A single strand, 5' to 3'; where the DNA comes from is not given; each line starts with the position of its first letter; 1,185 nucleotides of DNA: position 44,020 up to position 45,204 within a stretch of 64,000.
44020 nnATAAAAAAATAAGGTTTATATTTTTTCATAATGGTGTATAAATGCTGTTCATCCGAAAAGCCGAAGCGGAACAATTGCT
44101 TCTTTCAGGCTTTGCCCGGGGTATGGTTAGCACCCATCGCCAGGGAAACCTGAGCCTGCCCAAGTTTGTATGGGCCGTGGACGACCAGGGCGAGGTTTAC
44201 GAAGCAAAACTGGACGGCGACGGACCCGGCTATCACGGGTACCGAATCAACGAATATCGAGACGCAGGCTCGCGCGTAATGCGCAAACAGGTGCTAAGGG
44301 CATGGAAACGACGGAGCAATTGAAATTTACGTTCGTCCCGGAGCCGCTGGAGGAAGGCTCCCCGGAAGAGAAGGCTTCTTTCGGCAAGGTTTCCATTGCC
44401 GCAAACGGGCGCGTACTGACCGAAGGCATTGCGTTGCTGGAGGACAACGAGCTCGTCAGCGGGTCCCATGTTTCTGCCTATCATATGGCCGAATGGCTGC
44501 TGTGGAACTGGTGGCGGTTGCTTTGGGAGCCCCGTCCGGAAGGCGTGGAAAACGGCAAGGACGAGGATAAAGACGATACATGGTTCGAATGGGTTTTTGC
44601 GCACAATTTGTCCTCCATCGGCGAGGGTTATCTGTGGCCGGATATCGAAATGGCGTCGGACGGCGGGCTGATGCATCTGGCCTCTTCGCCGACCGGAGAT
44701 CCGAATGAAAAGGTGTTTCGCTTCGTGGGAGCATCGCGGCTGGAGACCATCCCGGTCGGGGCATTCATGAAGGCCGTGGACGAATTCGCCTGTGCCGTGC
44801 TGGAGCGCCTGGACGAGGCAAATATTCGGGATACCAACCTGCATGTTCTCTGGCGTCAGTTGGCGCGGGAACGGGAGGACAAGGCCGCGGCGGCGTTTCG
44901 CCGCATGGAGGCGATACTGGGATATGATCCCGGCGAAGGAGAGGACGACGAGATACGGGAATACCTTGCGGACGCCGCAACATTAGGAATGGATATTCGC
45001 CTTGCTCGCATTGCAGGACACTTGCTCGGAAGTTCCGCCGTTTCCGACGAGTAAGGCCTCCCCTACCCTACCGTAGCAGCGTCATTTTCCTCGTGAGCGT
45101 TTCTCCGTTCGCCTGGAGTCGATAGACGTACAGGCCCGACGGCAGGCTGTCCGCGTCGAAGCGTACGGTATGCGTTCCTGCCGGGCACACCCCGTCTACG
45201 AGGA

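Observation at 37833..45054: Type III R-M operon translationally coupled to a TIR-like effector gene plus two unknown genes: a composite defence island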

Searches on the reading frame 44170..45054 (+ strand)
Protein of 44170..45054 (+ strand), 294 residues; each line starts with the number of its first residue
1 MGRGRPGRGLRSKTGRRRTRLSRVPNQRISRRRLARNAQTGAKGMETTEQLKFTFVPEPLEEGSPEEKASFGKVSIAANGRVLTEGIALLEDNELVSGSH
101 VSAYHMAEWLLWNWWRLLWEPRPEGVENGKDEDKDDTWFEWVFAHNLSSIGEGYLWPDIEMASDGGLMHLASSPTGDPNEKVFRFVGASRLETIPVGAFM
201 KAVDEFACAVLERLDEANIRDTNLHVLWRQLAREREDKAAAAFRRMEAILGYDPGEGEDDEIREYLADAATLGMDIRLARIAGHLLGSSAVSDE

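Call 4: search_protein_families(library=pfam, proteins=[window:44170-45054:+], max_evalue=0.01)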
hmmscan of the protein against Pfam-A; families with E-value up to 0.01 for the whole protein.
window:44170-45054:+ (294 aa): 0 families

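Call 7: search_protein_families(library=padloc, proteins=[window:44302-45054:+], max_evalue=0.01)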
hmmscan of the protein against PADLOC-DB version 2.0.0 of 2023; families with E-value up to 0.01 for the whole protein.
window:44302-45054:+ (250 aa): 0 families

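Call 8: search_protein_families(library=ncbifam, proteins=[window:44302-45054:+], max_evalue=0.01)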
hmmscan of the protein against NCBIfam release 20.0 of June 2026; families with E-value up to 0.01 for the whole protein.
window:44302-45054:+ (250 aa): 0 families

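Call 37: find_homologous_proteins(query=window:44302-45054:+)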
Query window:44302-45054:+ (250 aa): 25 proteins with E <= 0.001 among 914 candidates.
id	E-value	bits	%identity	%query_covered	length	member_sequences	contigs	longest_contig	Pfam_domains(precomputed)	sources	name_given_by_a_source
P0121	2.2e-147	507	94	96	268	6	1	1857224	-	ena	-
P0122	1.4e-116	406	77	92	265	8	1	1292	-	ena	-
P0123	3.2e-79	284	73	76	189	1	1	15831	-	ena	-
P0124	3.3e-65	238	53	92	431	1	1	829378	-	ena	-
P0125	5.5e-56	208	48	92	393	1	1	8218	-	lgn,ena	-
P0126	6.1e-52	195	45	92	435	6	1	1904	-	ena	-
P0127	5.2e-51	192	71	49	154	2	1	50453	-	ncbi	-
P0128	4.2e-49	185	45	90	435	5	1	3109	-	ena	-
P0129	4.4e-45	172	44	86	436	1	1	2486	-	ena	-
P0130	1.3e-44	171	45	89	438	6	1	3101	-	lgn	-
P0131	6.5e-44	168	43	90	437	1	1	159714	-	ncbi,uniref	ncbi:ImmA/IrrE family metallo-endopeptidase [Rhodocista pekingensis]|uniref:ImmA/IrrE family metallo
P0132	3.7e-43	166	42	89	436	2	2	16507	-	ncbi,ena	-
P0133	5.0e-42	162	41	88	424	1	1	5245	-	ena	-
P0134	5.0e-41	159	43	91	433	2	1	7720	-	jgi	-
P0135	5.7e-41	159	38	88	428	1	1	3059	-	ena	-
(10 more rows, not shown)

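Call 40: find_encoding_contigs(protein=P0131, flank=8000, max_places=3)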
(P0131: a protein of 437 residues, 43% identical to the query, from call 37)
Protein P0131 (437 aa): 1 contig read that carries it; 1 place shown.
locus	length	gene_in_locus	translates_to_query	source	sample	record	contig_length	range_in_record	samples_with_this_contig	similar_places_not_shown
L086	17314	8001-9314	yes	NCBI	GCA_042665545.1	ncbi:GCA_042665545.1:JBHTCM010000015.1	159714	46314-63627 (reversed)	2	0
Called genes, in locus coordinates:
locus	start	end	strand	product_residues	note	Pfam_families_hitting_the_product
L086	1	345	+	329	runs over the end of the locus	-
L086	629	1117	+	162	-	PF02082:Rrf2, PF09339:HTH_IclR (weak)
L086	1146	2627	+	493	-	PF19295:SufBD_N, PF01458:SUFBD_core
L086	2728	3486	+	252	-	PF02463:SMC_N (weak), PF00005:ABC_tran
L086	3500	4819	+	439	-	PF19295:SufBD_N, PF01458:SUFBD_core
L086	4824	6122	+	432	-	PF00266:Aminotran_5, PF01212:Beta_elim_lyase (weak)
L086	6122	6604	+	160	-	PF01592:NifU_N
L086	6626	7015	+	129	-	PF01883:FeS_assembly_P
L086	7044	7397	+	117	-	PF01521:Fe-S_biosyn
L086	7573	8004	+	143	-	-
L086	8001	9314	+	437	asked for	-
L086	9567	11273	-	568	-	PF00501:AMP-binding, PF13193:AMP-binding_C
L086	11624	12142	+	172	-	PF00313:CSD, PF22707:S1CSD-TOTE-2 (faint), PF00313:CSD, PF08206:OB_RNB (weak)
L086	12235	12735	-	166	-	PF03334:PhaG_MnhG_YufB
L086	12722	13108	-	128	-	PF04066:MrpF_PhaF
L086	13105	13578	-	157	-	PF01899:MNHE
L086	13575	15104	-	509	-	PF00361:Proton_antipo_M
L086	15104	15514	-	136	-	PF00420:Oxidored_q2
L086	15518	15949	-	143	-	PF04039:MnhB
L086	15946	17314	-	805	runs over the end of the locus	PF00662:Proton_antipo_N, PF00361:Proton_antipo_M, PF13244:MbhD, PF20501:MbhE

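Call 44: search_protein_families(library=pfam, proteins=[P0131, P0124, L086:7573-8004:+, window:44302-45054:+], max_evalue=1)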
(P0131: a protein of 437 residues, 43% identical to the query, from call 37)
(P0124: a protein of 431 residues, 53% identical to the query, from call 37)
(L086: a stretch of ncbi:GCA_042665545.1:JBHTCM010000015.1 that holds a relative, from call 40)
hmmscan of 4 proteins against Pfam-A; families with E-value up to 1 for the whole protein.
P0131 (437 aa): 1 family
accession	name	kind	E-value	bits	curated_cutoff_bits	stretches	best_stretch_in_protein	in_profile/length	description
PF06114.19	Peptidase_M78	-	0.0064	16.7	22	1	341-418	41-120/123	IrrE N-terminal-like domain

P0124 (431 aa): 0 families

L086:7573-8004:+ (143 aa): 1 family
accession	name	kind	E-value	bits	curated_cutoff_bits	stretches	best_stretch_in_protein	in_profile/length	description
PF12638.12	Staygreen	-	0.11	12.8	27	0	121-142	45-65/147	Staygreen protein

window:44302-45054:+ (250 aa): 0 families

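Call 95: search_protein_families(library=padloc, proteins=[P0131, P0124], max_evalue=0.001)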
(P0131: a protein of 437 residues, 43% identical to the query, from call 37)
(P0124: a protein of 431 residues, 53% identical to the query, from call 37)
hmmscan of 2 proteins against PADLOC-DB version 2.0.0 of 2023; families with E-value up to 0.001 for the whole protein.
P0131 (437 aa): 0 families

P0124 (431 aa): 0 families
